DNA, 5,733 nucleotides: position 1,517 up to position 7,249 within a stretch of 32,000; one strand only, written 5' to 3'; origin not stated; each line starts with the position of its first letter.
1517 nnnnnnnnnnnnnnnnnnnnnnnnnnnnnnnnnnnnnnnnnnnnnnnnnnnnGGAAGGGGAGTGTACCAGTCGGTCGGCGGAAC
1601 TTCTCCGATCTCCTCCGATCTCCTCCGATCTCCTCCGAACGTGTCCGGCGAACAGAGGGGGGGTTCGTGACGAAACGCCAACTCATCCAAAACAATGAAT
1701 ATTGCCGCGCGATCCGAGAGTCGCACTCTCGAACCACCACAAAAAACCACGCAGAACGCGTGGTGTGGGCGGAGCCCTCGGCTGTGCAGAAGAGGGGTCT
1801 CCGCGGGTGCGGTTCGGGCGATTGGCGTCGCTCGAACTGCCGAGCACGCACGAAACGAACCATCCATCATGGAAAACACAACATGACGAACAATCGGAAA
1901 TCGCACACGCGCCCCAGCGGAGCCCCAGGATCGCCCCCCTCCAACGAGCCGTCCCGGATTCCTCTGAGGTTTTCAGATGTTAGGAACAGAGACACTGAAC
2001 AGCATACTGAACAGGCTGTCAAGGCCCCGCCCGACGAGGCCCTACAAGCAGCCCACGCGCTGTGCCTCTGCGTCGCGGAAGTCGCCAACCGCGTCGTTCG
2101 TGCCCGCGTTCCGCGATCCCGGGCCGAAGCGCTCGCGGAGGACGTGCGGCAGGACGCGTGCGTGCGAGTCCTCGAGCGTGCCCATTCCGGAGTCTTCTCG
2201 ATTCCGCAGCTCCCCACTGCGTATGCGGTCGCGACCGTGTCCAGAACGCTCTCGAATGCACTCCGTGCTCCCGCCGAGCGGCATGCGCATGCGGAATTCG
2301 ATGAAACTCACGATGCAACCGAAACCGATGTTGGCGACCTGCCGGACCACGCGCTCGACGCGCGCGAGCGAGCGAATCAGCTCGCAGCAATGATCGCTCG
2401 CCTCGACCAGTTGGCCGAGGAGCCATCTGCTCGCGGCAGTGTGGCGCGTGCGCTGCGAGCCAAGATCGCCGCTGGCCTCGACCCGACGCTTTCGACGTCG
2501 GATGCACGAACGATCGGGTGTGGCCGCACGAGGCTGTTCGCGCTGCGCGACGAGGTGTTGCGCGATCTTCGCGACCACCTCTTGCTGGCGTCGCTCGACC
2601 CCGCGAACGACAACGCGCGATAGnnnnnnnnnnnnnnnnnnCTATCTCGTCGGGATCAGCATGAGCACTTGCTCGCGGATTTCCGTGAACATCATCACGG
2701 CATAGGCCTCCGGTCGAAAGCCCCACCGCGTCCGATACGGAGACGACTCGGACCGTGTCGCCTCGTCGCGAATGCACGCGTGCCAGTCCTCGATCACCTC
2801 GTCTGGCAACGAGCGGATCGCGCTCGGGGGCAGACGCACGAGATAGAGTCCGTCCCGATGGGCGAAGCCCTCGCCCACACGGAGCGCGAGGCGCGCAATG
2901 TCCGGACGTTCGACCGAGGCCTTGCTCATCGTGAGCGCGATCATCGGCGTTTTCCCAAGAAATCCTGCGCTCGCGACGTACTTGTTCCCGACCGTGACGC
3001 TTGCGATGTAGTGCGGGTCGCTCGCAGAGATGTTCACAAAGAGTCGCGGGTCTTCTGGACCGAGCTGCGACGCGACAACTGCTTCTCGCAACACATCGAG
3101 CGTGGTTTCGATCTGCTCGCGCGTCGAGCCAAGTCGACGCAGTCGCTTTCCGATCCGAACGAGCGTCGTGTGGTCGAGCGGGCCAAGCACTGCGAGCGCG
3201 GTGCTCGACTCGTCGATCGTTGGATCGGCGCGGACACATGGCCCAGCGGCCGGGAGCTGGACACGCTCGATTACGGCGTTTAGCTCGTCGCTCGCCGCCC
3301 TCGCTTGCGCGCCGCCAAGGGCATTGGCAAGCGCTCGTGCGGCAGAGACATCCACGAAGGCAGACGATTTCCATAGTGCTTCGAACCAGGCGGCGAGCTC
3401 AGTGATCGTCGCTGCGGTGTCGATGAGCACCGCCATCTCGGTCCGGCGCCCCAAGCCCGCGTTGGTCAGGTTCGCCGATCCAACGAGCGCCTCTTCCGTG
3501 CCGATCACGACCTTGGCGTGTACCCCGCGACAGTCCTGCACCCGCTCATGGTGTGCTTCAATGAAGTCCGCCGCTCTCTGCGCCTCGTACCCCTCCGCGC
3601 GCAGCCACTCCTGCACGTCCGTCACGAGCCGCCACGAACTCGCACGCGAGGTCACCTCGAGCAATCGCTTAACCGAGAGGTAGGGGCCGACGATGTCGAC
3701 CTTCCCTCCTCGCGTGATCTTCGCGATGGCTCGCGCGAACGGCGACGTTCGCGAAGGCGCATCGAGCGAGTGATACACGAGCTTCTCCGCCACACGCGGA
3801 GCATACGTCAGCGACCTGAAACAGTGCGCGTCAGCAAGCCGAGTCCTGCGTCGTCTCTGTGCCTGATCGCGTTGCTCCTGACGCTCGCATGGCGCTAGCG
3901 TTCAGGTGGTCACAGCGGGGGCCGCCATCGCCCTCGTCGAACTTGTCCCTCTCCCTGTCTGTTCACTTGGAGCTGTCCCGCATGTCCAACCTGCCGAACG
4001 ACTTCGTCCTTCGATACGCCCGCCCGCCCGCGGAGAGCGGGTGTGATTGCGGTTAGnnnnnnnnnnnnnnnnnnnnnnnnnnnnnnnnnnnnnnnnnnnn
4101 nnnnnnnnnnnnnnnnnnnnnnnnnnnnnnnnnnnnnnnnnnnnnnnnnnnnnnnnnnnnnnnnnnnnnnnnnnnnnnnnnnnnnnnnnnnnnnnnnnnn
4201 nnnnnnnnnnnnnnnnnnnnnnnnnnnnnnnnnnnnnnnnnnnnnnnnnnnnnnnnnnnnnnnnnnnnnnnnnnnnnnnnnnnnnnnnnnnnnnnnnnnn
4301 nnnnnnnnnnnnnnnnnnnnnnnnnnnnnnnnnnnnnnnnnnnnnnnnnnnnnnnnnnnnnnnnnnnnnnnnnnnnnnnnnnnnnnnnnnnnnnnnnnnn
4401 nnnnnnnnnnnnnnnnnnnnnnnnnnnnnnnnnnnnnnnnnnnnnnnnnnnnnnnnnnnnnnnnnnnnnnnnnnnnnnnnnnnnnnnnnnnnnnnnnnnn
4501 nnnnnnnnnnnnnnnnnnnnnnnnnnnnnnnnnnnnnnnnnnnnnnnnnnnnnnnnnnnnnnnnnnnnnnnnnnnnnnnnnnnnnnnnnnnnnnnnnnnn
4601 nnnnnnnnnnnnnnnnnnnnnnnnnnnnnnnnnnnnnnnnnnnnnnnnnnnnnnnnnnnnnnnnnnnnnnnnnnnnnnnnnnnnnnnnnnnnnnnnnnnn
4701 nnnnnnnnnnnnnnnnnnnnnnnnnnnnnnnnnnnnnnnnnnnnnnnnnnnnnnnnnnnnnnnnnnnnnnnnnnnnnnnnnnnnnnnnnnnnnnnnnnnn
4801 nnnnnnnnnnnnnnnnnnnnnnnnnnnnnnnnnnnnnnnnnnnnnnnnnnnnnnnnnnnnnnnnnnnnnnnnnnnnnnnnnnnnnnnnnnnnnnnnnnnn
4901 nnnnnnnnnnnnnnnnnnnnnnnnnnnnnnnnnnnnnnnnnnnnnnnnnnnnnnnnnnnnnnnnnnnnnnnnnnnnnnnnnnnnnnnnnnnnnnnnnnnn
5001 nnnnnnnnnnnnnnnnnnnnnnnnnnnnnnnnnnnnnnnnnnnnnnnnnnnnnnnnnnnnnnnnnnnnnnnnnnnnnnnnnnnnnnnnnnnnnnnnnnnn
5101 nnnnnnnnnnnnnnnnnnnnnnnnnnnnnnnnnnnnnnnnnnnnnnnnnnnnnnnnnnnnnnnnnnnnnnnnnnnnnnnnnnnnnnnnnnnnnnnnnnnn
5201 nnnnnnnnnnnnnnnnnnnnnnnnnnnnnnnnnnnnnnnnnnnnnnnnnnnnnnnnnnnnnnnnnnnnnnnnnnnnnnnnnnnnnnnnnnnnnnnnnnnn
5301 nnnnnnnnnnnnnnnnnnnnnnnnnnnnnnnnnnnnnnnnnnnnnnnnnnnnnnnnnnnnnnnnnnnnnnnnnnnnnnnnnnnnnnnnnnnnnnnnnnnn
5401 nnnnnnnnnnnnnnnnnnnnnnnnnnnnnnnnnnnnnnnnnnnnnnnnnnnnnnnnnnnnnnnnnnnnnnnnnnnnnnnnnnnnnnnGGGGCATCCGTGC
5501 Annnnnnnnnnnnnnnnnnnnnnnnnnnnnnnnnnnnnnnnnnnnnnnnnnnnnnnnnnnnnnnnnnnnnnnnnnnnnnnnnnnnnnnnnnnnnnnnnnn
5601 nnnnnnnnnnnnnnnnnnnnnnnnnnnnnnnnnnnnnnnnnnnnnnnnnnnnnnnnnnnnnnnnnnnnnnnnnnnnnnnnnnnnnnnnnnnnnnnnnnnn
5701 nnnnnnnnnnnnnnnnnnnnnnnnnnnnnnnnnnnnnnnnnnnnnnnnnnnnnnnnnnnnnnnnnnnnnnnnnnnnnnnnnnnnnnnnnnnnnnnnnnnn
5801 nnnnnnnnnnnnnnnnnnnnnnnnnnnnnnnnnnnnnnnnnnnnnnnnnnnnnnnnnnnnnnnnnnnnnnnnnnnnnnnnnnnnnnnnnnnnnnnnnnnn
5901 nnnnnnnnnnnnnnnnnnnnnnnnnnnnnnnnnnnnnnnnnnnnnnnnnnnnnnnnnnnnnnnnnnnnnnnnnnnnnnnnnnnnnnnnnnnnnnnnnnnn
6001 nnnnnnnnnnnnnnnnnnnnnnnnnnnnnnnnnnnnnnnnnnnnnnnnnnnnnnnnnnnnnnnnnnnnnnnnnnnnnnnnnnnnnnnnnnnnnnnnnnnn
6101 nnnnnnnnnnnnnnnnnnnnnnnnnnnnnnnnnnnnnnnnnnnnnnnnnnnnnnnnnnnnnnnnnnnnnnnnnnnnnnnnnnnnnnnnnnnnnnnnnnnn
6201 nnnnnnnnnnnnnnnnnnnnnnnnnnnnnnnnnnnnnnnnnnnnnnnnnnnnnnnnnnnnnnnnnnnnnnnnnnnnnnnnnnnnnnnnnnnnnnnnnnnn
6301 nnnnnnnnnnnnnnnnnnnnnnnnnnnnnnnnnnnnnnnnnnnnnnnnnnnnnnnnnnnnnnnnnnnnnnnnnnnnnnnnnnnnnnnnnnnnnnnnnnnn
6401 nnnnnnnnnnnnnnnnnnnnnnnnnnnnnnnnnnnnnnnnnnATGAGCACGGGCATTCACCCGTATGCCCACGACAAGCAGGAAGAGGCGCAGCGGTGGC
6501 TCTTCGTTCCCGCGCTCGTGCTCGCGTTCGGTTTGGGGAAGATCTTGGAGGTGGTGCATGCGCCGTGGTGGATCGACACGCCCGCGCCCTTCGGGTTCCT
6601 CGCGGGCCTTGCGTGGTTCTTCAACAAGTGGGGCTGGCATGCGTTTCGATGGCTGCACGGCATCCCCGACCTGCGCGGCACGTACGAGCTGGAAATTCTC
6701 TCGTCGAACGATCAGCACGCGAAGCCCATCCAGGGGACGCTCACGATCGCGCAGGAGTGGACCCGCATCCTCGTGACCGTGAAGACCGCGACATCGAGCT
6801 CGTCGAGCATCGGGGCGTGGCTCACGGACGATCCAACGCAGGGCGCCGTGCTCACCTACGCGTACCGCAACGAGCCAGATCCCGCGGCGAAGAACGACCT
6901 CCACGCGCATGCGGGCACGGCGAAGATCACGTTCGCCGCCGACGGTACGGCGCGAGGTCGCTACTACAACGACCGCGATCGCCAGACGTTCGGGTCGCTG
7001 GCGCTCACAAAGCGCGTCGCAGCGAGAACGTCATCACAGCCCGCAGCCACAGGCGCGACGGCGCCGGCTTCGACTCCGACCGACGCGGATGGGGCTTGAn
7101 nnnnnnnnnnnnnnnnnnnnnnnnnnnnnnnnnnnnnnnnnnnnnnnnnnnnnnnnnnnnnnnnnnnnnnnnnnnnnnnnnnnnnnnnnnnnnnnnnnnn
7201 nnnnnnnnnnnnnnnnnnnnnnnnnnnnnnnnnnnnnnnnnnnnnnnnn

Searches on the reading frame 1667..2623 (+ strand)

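Call 7: search_protein_families(library=padloc, proteins=[window:1667-2623:+], max_evalue=0.001)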
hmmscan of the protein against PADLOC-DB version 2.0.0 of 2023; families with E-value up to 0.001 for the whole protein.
window:1667-2623:+ (318 aa): 0 families

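Call 50: search_protein_families(library=ncbifam, proteins=[window:1667-2623:+], max_evalue=0.001)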
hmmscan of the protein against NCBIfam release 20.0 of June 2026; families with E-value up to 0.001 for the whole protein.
window:1667-2623:+ (318 aa): 2 families
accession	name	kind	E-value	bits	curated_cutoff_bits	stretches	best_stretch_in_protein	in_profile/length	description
TIGR02937.1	sigma70-ECF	superfamily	2.3e-05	24.1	42.9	1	140-248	14-120/165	sigma-70 family RNA polymerase sigma factor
NF058625.1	sigma_PG0214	equivalog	0.00038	20.2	130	1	138-248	12-116/170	GFO_1088 family ECF-type sigma factor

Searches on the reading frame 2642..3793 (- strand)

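Call 6: search_protein_families(library=pfam, proteins=[window:2642-3793:-], max_evalue=0.01)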
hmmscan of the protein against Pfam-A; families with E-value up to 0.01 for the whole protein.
window:2642-3793:- (383 aa): 2 families
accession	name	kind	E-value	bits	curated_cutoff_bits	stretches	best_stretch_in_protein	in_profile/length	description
PF13091.12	PLDc_2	-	1.3e-09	38.5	27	1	31-141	11-132/132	PLD-like domain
PF09565.16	RE_NgoFVII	-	0.00018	21.3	23.8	1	99-142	106-150/162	NgoFVII restriction endonuclease N-terminal PLD domain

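Call 7: search_protein_families(library=padloc, proteins=[window:2642-3793:-], max_evalue=0.001)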
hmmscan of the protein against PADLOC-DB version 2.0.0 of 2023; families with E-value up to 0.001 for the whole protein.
window:2642-3793:- (383 aa): 20 families
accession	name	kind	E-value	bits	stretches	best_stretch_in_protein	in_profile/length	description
PDLC02599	DrmC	-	1.1e-09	35.8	1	31-145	24-140/387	DrmC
PDLC03829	ZacB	-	1.3e-08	32.2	1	34-257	232-458/586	-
PDLC02587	DrmC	-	5.4e-08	30.2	1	85-144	199-259/267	DrmC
PDLC02614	DrmC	-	1.4e-07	29.5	1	89-139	100-149/153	DrmC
PDLC02607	DrmC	-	1.5e-07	29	1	88-143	200-256/265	DrmC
PDLC02585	DrmC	-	2.5e-07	28.5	1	90-145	193-249/253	DrmC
PDLC02588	DrmC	-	5.2e-06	24.3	1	83-144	185-247/256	DrmC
PDLC02595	DrmC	-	8.1e-06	23.8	1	90-149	208-267/269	DrmC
PDLC02597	DrmC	-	8.9e-06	23.7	1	90-139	184-230/242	DrmC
PDLC02589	DrmC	-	8.9e-06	23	1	91-149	204-262/264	DrmC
PDLC02901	DpdK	-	2.6e-05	22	1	84-143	112-171/173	DpdK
PDLC02606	DrmC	-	5.6e-05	21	1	87-141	120-174/182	DrmC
PDLC02616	DrmC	-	8.5e-05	20.3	1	90-147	164-222/224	DrmC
PDLC02602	DrmC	-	8.5e-05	19.7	1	88-147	195-255/381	DrmC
PDLC02615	DrmC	-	0.00014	19.4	1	79-148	146-215/218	DrmC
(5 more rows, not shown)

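Call 50: search_protein_families(library=ncbifam, proteins=[window:2642-3793:-], max_evalue=0.001)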
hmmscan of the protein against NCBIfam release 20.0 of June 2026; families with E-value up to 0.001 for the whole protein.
window:2642-3793:- (383 aa): 2 families
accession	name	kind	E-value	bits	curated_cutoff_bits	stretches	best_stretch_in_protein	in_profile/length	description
NF038319.1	DISARM_DrmC_I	equivalog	8.7e-08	32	133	1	80-140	172-234/236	DISARM system phospholipase D-like protein DrmC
NF041068.1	DpdK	equivalog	2.3e-05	24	100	1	81-141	107-167/167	phospholipase D-like domain-containing protein DpdK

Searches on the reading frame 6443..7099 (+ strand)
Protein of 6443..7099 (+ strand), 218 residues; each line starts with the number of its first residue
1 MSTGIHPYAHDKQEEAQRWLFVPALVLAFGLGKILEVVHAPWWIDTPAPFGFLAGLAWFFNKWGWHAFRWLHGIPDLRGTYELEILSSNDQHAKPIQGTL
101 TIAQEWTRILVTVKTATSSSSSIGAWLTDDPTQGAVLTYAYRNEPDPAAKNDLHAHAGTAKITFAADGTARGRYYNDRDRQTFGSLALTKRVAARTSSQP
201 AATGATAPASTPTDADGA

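Call 6: search_protein_families(library=pfam, proteins=[window:6443-7099:+], max_evalue=0.01)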
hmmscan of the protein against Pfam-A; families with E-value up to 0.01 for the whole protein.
window:6443-7099:+ (218 aa): 2 families
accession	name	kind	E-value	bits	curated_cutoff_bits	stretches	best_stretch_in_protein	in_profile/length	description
PF18153.7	Cap15_CD_rec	-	5.8e-31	107.8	31.2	1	74-190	3-122/122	Cap15, cyclic dinucleotide receptor domain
PF23471.1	Cap15_TM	-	3.5e-05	24.8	28.2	1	17-65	4-58/59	Cap15, TM helices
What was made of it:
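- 6443..7099 (+): cap15 effector gene (two TM helices plus a cyclic-dinucleotide-receptor beta-barrel). It is intact, and its ATG overlaps the cyclase stop (ATGA). Call 6 (PF18153, E 5.8e-31; PF23471).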

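Call 7: search_protein_families(library=padloc, proteins=[window:6443-7099:+], max_evalue=0.001)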
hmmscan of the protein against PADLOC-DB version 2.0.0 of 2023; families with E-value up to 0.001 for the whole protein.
window:6443-7099:+ (218 aa): 15 families
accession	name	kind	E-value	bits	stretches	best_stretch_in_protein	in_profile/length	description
PDLC00703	Effector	-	4.6e-70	233.4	1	5-197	1-202/204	2TM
PDLC00686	Effector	-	2.2e-38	129.9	1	54-191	66-207/209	2TM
PDLC00702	Effector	-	1.6e-31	107.3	1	29-198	25-203/211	2TM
PDLC00705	Effector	-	4.1e-31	106.5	1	50-191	56-200/203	2TM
PDLC00694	Effector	-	1.5e-24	84.7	1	55-198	46-197/208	2TM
PDLC00708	Effector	-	6.5e-19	66.2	1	61-188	65-189/191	2TM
PDLC00673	Effector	-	9.3e-16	55.8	1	58-199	50-202/214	2TM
PDLC00697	Effector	-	1.5e-14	52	1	96-190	109-204/207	2TM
PDLC00704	Effector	-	9.3e-12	42.9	1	68-190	69-200/207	2TM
PDLC00714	Effector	-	3.4e-11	41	1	68-190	66-192/200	2TM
PDLC00669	Effector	-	1.5e-10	39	1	63-187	55-193/206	2TM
PDLC00671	Effector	-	1.4e-08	32.9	1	95-181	116-208/223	2TM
PDLC00683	Effector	-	2.5e-08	31.8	1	58-192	51-181/185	2TM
PDLC00674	Effector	-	3.2e-06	24.8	1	84-189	114-226/246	2TM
PDLC00679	Effector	-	8.5e-05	20.4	1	92-180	106-200/218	2TM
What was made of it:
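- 6443..7099 (+): Call 7 (PADLOC 2TM effector, E 4.6e-70).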

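Call 11: find_encoding_contigs(protein=window:6443-7099:+, flank=5000, max_places=10)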
Protein window:6443-7099:+ (218 aa): no gene with exactly this product is on record in the collection.
